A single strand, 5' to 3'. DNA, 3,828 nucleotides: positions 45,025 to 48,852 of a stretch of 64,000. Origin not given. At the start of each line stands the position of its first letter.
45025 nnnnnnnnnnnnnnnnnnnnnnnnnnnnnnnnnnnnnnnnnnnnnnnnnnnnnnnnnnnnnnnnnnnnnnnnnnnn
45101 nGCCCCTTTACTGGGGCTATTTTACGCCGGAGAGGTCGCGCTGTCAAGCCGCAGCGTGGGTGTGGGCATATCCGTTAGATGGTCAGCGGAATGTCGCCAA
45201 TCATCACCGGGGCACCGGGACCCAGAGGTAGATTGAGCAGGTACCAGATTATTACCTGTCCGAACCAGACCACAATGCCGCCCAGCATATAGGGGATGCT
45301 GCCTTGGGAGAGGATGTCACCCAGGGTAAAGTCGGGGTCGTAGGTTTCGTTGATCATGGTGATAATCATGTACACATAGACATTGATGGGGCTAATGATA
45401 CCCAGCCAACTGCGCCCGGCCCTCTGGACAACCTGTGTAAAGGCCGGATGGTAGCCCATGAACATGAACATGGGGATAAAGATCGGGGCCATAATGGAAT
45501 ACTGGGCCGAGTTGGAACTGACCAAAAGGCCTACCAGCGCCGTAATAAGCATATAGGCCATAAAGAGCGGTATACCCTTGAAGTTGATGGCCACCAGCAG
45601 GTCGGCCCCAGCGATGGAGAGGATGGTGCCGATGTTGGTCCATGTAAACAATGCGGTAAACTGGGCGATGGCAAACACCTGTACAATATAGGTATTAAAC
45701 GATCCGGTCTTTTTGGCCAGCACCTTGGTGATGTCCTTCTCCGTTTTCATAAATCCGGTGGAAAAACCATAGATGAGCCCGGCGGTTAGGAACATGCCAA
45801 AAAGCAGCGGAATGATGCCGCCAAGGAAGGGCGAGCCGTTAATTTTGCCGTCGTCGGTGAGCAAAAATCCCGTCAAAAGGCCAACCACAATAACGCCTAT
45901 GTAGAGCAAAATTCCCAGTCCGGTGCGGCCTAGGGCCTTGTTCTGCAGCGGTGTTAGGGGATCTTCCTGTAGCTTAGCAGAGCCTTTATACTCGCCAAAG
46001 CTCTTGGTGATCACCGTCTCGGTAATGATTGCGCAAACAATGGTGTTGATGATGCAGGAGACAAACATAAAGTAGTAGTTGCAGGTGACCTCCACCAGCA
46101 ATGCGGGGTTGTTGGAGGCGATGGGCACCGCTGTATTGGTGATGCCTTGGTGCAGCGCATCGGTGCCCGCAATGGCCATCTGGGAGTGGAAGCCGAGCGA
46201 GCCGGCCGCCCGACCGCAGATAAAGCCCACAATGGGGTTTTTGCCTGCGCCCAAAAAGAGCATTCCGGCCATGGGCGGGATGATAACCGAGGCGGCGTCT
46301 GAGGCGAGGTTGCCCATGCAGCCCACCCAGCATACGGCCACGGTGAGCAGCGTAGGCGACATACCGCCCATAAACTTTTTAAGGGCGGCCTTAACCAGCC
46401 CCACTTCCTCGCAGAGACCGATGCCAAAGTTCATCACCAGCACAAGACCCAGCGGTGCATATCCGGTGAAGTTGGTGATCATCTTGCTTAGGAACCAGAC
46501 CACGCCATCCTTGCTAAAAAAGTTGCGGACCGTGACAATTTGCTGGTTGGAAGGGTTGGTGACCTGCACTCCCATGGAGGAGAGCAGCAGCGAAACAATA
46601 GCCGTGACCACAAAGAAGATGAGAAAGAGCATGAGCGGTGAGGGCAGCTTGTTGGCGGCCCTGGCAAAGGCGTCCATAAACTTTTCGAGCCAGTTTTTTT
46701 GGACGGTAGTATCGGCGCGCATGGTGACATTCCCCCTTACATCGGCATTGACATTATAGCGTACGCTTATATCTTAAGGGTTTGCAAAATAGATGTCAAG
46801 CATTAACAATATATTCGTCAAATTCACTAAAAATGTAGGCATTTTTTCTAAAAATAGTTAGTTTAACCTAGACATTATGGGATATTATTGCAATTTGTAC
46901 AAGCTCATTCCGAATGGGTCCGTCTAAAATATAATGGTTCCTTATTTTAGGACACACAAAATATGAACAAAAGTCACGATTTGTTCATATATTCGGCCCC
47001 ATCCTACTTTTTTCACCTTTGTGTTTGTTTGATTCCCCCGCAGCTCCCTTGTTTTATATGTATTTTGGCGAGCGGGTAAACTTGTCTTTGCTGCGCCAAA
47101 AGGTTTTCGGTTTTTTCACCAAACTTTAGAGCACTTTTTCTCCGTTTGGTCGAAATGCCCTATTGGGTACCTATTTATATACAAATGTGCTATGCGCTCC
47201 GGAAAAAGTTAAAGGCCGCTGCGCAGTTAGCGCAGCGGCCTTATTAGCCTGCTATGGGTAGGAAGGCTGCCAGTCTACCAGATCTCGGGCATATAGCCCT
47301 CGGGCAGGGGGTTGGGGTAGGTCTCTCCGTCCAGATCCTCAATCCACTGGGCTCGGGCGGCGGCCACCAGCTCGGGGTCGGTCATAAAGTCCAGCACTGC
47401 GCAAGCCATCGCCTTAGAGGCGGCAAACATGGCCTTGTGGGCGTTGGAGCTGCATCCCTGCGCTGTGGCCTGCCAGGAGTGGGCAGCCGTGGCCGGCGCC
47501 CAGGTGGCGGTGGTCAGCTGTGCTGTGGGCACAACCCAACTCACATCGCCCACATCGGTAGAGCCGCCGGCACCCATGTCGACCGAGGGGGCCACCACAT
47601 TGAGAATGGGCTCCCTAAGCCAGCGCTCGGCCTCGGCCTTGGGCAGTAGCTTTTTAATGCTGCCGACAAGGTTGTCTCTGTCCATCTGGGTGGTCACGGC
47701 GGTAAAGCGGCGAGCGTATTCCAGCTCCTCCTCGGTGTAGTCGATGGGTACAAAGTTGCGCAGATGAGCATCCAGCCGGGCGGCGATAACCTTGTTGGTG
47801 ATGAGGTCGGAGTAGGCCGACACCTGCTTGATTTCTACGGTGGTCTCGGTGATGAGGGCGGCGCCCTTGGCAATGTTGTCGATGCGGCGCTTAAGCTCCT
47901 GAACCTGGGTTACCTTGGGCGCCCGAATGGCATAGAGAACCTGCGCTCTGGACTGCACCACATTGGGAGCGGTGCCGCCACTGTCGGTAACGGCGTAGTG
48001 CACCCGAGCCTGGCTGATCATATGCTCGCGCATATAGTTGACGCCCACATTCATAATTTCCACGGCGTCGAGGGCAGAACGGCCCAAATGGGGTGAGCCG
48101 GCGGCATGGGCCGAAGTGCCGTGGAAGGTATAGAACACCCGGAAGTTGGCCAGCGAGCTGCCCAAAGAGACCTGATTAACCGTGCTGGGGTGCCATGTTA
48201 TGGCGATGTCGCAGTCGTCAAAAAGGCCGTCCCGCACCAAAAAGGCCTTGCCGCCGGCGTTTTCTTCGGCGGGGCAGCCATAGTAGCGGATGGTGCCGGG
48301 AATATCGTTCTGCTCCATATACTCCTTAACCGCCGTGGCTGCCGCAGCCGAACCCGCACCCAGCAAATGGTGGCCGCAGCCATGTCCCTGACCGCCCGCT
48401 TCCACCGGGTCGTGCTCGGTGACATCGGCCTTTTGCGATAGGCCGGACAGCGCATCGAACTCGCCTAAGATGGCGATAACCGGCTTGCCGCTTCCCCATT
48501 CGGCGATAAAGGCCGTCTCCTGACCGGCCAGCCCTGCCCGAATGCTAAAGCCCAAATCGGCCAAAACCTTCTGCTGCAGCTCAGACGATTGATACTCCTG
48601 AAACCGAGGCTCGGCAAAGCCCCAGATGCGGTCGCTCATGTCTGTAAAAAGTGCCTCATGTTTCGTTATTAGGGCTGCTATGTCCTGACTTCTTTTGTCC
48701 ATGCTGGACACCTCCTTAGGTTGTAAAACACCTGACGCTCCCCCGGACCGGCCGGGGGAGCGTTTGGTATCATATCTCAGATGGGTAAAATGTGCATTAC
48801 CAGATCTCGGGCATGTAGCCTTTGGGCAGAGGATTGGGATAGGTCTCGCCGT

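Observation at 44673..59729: Eight tandem AbgB-type M20 amidohydrolase paralogs feeding into an AbgT transporter and a DUF1893 gene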

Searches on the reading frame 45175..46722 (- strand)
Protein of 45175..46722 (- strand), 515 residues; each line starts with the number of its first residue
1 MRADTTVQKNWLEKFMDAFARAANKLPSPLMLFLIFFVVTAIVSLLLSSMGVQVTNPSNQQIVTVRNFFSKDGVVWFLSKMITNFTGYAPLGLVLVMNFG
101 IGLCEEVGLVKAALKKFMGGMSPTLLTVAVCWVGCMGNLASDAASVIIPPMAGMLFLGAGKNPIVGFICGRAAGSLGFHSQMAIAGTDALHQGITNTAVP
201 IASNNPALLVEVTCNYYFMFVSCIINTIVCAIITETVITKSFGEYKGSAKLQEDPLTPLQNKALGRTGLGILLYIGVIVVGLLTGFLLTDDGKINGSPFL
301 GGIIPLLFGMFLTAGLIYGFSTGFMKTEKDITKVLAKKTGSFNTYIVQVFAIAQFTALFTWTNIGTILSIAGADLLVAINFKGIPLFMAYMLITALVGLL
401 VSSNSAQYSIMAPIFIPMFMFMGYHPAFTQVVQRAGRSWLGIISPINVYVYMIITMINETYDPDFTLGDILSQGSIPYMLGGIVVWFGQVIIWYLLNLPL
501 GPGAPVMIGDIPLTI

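Call 4: search_protein_families(library=pfam, proteins=[window:45175-46722:-])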
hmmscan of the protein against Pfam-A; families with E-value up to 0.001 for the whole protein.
window:45175-46722:- (515 aa): 1 family
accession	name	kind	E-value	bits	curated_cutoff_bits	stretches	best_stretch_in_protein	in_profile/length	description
PF03806.19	ABG_transport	-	8e-124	414.1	27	1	14-506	1-500/502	AbgT putative transporter family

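Call 5: search_protein_families(library=ncbifam, proteins=[window:45175-46722:-])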
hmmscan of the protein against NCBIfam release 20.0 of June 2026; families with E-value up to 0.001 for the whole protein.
window:45175-46722:- (515 aa): 2 families
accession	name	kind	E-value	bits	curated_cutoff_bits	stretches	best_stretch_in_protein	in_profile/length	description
TIGR00819.1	ydaH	subfamily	2.1e-103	346.6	753.55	1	14-507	11-517/521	AbgT family antimetabolite efflux transporter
NF008459.0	PRK11339.1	equivalog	5e-99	332.4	864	1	14-504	14-503/508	p-aminobenzoyl-glutamate transporter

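Call 31: find_homologous_proteins(query=window:45175-46722:-, max_evalue=1e-80)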
Query window:45175-46722:- (515 aa): 530 proteins with E <= 1e-80 among 8000 candidates; the best 120 are listed.
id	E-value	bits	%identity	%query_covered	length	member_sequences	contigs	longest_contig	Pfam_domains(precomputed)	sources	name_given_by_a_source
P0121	0.0e+0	1130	100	100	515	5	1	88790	PF03806.20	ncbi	-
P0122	4.3e-271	918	77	100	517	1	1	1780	PF03806.20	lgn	-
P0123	1.9e-264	896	77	100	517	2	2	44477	PF03806.20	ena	-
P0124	1.6e-242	824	73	97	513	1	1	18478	PF03806.20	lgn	-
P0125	4.9e-196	671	58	100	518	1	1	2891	PF03806.20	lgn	-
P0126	7.4e-187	640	55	98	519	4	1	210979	PF03806.20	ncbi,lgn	-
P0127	3.0e-142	493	46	96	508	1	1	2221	PF03806.20,PF03606.22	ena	-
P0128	2.4e-138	480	45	100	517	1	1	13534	PF03806.20,PF03606.22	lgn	-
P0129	1.6e-137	478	46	97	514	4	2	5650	PF03806.20,PF03606.22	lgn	-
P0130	8.1e-134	466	43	99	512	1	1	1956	PF03806.20,PF03606.22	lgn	-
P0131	1.2e-131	458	45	95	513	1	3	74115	PF03806.20,PF03606.22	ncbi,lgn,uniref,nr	ncbi:AbgT family transporter [Anaerosphaera multitolerans]|uniref:AbgT family transporter n=1 Tax=An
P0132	2.4e-130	454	43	97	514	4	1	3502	PF03806.20,PF03606.22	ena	-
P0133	2.1e-129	451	42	98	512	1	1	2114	PF03806.20,PF03606.22,PF02667.21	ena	-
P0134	8.9e-129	449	42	97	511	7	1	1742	PF03806.20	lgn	-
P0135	1.5e-128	448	45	97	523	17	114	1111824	PF03806.20,PF03606.22,PF02667.21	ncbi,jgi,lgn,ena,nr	ncbi:MAG: AbgT family transporter [Lachnospiraceae bacterium]|jgi:aminobenzoyl-glutamate transport p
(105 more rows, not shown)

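Call 32: find_encoding_contigs(protein=P0123, flank=10000, max_places=3)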
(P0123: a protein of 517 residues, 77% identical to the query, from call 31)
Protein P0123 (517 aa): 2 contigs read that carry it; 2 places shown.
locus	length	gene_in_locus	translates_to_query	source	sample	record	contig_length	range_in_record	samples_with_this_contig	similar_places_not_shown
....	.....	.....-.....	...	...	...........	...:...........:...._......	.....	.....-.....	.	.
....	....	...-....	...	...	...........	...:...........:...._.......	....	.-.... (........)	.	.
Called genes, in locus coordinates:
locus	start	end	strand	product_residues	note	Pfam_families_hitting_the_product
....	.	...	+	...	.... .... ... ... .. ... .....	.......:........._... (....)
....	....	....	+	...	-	-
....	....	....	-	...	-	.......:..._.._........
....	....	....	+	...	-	-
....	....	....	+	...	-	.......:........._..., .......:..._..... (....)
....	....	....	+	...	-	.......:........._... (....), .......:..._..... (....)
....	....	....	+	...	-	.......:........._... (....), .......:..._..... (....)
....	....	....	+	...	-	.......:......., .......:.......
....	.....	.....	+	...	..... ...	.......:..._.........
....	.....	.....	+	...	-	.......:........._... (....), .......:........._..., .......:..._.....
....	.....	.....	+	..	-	-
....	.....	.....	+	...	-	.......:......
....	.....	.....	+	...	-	-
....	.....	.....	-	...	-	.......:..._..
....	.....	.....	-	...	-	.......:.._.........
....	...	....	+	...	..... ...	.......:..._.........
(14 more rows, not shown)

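Call 33: find_encoding_contigs(protein=P0124, flank=10000, max_places=3)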
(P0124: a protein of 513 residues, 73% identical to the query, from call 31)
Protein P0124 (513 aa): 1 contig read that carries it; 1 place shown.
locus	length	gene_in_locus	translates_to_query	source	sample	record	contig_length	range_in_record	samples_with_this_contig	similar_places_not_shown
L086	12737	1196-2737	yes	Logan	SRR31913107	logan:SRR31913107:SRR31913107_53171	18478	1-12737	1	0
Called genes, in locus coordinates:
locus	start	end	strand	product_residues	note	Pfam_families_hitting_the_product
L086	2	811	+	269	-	?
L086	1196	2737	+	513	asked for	PF03806:ABG_transport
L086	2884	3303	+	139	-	PF08973:TM1506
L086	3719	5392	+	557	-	PF04205:FMN_bind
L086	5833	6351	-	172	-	-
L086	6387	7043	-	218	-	PF04012:PspA_IM30, PF23649:FKBP15 (weak)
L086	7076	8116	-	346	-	-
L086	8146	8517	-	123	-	-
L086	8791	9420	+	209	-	PF03358:FMN_red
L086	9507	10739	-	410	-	PF13660:DUF4147, PF05161:MOFRL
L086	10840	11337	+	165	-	PF12671:Amidase_6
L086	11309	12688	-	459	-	PF01743:PolyA_pol, PF12627:PolyA_pol_RNAbd (weak), PF01966:HD, PF13735:tRNA_NucTran2_2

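Call 34: find_encoding_contigs(protein=P0126, flank=10000, max_places=3)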
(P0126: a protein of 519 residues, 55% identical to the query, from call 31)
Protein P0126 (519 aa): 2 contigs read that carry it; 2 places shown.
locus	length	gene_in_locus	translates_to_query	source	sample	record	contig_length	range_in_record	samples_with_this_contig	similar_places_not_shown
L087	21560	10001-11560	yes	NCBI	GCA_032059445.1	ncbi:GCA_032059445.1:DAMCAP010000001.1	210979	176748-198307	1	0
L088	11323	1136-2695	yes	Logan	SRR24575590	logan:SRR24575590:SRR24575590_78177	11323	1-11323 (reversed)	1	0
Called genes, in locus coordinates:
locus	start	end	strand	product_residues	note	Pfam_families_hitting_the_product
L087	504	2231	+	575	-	PF12729:4HB_MCP_1 (weak), PF00672:HAMP (faint), PF18947:HAMP_2 (faint), PF00015:MCPsignal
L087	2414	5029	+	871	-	PF14827:dCache_3, PF17203:sCache_3_2 (weak), PF17201:Cache_3-Cache_2, PF17202:sCache_3_3, PF00672:HAMP, PF00512:HisKA, PF02518:HATPase_c, PF00072:Response_reg, +1 more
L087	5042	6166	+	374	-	PF00072:Response_reg, PF13487:HD_5, PF01966:HD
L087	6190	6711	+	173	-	PF02830:V4R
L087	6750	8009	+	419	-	PF00990:GGDEF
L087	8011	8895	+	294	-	PF04055:Radical_SAM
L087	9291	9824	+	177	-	PF13302:Acetyltransf_3, PF00583:Acetyltransf_1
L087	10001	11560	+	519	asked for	PF03806:ABG_transport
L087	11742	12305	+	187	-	PF02525:Flavodoxin_2 (weak), PF03358:FMN_red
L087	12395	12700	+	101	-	PF09860:DUF2087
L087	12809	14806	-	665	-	PF03717:PBP_dimer, PF00905:Transpeptidase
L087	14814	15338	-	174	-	-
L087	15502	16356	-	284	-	PF04085:MreC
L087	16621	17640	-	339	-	PF00022:Actin (weak), PF06723:MreB_Mbl, PF11104:PilM_2 (faint), PF00012:HSP70, PF14450:FtsA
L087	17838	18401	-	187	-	PF02545:Maf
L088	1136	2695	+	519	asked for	PF03806:ABG_transport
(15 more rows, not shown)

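Call 74: find_encoding_contigs(protein=P0128, flank=10000, max_places=2)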
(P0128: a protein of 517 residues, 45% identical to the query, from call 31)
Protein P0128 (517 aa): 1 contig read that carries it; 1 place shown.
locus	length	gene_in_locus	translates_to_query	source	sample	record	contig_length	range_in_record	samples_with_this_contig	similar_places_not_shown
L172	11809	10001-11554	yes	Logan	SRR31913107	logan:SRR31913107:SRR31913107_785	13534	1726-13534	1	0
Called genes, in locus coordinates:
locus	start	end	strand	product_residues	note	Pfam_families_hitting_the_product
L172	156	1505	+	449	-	PF02812:ELFV_dehydrog_N, PF00208:ELFV_dehydrog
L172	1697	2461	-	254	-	PF01026:TatD_DNase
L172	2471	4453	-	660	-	PF00133:tRNA-synt_1, PF01406:tRNA-synt_1e, PF09334:tRNA-synt_1g, PF00133:tRNA-synt_1, PF08264:Anticodon_1 (weak), PF19303:Anticodon_3, PF01588:tRNA_bind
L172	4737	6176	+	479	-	PF01546:Peptidase_M20, PF07687:M20_dimer (faint)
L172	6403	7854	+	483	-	PF01546:Peptidase_M20, PF07687:M20_dimer (faint)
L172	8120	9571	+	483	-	PF01546:Peptidase_M20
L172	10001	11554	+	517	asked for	PF03806:ABG_transport, PF03606:DcuC (weak)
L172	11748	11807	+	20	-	?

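Call 75: find_encoding_contigs(protein=P0125, flank=5000, max_places=2)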
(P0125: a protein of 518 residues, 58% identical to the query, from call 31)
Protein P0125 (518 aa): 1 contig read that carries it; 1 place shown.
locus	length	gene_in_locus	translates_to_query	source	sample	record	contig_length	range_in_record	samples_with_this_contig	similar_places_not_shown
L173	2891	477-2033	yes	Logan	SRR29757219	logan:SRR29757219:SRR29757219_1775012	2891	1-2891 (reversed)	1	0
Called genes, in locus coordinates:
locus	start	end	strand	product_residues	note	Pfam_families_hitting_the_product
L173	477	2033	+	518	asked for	PF03806:ABG_transport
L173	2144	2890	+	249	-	?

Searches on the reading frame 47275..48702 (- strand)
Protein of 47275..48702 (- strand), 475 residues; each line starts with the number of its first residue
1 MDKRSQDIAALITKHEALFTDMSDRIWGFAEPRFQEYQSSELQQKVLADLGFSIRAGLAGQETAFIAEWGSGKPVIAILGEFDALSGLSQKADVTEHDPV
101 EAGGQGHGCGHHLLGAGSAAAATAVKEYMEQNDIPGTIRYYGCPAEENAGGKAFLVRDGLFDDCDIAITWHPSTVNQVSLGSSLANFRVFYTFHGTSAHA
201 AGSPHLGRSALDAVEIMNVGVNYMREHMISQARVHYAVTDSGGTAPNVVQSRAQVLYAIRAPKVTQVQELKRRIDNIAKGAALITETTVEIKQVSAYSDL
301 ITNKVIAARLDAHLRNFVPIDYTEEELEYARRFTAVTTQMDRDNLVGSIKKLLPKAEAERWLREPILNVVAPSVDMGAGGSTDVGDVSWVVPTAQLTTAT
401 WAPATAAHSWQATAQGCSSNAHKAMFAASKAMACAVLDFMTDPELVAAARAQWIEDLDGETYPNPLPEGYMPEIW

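Call 4: search_protein_families(library=pfam, proteins=[window:47275-48702:-])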
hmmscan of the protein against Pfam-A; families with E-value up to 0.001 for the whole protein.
window:47275-48702:- (475 aa): 2 families
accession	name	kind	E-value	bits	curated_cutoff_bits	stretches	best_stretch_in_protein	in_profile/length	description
PF01546.33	Peptidase_M20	-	5.4e-09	36.7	24.6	1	80-316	4-113/206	Peptidase family M20/M25/M40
PF07687.19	M20_dimer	-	1.1e-06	28.9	21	1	192-281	12-102/107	Peptidase dimerisation domain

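Call 5: search_protein_families(library=ncbifam, proteins=[window:47275-48702:-])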
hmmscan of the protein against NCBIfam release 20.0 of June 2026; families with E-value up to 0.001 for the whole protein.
window:47275-48702:- (475 aa): 9 families
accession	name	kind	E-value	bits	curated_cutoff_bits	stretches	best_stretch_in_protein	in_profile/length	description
TIGR01891.1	amidohydrolases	subfamily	3.5e-76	256.7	153.75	1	20-426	2-364/366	amidohydrolase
NF038260.1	ectoine_DoeB_2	equivalog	4.7e-15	55.3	550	1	31-318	20-308/378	N(2)-acetyl-L-2,4-diaminobutanoate deacetylase DoeB2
NF006365.0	PRK08588.1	subfamily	1.2e-12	47.9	289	1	60-291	51-288/383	succinyl-diaminopimelate desuccinylase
NF040868.1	carboxypep_CpsA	equivalog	1.2e-12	47.3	500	1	25-315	21-317/391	carboxypeptidase CpsA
NF005602.0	PRK07338.1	equivalog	2.4e-07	29.7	357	1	165-292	184-309/409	hydrolase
TIGR01910.1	DapE-ArgE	subfamily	5e-07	29.3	217.6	1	65-295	55-293/373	ArgE/DapE family deacylase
NF006400.0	PRK08651.1-3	equivalog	5e-06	25.6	374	1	66-248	76-258/410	succinyl-diaminopimelate desuccinylase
NF004788.0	PRK06133.1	subfamily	6e-06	25.4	349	1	163-296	194-324/417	glutamate carboxypeptidase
TIGR01246.1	dapE_proteo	equivalog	0.00077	18.6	361.8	0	41-283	23-277/370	succinyl-diaminopimelate desuccinylase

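Call 50: find_related_loci(query=window:47275-48702:-, collection=metagenome_contigs, flank=10000)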
Query window:47275-48702:- (475 aa) in metagenome_contigs; peptide patterns used: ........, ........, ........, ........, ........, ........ (x = any residue, [..] = any of these).
487 stretches matched a pattern; 424 encode a relative of the query (tblastn E <= 1e-3); the best 80 are kept; 80 distinct loci.
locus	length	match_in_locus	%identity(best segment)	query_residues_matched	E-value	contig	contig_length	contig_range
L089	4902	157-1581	70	1-475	0e+0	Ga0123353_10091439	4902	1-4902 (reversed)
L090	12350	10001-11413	63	6-475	0e+0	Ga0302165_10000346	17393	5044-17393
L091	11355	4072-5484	63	6-475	0e+0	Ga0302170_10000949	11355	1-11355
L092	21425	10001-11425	64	1-475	0e+0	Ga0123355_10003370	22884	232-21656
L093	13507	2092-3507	63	1-475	0e+0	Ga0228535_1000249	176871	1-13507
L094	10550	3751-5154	64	6-475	0e+0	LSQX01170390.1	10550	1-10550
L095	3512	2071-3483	62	1-475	0e+0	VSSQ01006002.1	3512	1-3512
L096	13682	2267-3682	63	1-475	0e+0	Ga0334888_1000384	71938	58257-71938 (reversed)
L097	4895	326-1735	62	5-475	0e+0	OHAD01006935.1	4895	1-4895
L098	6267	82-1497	63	3-475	0e+0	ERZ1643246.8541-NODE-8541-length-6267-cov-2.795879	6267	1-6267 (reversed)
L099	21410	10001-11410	63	5-475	0e+0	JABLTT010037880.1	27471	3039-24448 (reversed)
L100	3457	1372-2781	62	5-475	0e+0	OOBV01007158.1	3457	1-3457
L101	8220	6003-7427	63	1-475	0e+0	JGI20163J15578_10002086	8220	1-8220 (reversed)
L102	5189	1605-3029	62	1-475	0e+0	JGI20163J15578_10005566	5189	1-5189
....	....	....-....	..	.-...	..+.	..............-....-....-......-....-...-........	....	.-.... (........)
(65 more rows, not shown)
